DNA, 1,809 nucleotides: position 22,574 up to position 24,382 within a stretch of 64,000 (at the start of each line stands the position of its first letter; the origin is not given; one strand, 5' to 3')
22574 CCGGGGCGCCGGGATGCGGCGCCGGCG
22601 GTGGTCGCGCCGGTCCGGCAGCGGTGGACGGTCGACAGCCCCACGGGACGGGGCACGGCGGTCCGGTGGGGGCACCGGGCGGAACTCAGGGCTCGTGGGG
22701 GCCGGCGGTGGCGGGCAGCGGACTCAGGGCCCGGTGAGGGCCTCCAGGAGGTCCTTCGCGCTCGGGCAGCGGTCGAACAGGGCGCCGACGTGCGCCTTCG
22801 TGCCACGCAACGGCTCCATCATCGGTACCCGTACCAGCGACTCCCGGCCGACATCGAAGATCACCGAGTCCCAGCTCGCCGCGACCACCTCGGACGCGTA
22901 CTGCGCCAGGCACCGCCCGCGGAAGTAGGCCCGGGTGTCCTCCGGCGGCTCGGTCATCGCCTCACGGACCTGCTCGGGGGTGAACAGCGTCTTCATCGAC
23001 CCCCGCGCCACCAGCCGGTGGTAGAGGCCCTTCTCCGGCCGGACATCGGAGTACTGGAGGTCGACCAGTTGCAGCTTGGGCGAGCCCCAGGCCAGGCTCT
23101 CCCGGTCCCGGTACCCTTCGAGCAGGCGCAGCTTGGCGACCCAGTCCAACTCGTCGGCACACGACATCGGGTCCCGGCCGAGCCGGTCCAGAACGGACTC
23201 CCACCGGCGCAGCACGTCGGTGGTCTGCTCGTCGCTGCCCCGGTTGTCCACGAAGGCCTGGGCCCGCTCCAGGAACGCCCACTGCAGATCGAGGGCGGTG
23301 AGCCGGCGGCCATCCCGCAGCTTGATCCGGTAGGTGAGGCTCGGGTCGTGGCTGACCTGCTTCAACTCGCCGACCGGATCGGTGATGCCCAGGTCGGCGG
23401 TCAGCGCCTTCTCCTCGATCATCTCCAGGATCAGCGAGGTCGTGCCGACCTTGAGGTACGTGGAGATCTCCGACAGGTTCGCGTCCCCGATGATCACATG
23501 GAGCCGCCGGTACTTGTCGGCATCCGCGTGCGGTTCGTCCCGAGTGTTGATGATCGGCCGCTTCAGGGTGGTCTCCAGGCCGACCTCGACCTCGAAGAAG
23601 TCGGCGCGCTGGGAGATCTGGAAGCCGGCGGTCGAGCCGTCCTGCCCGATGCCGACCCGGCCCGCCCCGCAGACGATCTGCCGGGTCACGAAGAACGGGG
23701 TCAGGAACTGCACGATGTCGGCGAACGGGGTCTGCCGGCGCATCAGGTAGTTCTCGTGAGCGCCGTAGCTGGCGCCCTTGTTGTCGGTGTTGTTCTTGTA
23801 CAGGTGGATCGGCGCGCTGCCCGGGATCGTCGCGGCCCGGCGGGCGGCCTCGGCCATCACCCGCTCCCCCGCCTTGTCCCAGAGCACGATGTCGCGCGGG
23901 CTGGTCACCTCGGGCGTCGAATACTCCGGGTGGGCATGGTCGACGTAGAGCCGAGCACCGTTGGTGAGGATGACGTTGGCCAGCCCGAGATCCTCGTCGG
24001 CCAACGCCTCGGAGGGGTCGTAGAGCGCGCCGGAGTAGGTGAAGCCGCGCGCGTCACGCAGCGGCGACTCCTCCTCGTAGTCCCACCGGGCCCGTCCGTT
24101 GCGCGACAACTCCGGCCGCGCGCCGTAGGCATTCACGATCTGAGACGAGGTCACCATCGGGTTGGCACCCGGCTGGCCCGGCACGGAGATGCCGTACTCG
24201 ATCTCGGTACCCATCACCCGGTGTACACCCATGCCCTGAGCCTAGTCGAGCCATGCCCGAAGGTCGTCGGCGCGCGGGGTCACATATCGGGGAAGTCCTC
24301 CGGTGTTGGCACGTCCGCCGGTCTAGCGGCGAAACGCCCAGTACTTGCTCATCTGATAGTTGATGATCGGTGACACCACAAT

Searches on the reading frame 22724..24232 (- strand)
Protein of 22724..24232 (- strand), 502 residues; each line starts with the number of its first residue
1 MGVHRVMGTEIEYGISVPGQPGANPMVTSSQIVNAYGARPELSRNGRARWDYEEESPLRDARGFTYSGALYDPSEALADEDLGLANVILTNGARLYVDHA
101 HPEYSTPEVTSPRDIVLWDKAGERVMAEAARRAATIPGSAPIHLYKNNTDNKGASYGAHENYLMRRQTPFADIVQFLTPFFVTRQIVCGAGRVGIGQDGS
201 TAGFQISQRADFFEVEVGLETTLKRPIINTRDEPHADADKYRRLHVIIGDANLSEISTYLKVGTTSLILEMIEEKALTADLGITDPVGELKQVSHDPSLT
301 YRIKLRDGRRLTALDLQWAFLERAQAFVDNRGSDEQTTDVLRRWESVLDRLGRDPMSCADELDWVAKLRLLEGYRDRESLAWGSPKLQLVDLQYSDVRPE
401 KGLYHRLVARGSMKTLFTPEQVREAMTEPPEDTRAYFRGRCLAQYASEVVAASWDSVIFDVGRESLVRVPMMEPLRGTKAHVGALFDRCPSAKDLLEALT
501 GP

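Call 8: search_protein_families(library=pfam, proteins=[window:22724-24232:-], max_evalue=0.01)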
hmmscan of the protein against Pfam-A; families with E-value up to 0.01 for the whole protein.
window:22724-24232:- (502 aa): 1 family
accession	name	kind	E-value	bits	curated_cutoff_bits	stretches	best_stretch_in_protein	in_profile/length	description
PF03136.20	Pup_ligase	-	1.1e-195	651.3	25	1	5-457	1-440/441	Pup-ligase protein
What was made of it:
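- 22724..24232 (-): dop (Pup deamidase/depupylase). Left flank, not part of the system. Pup_ligase PF03136, 1e-195 (call 8).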
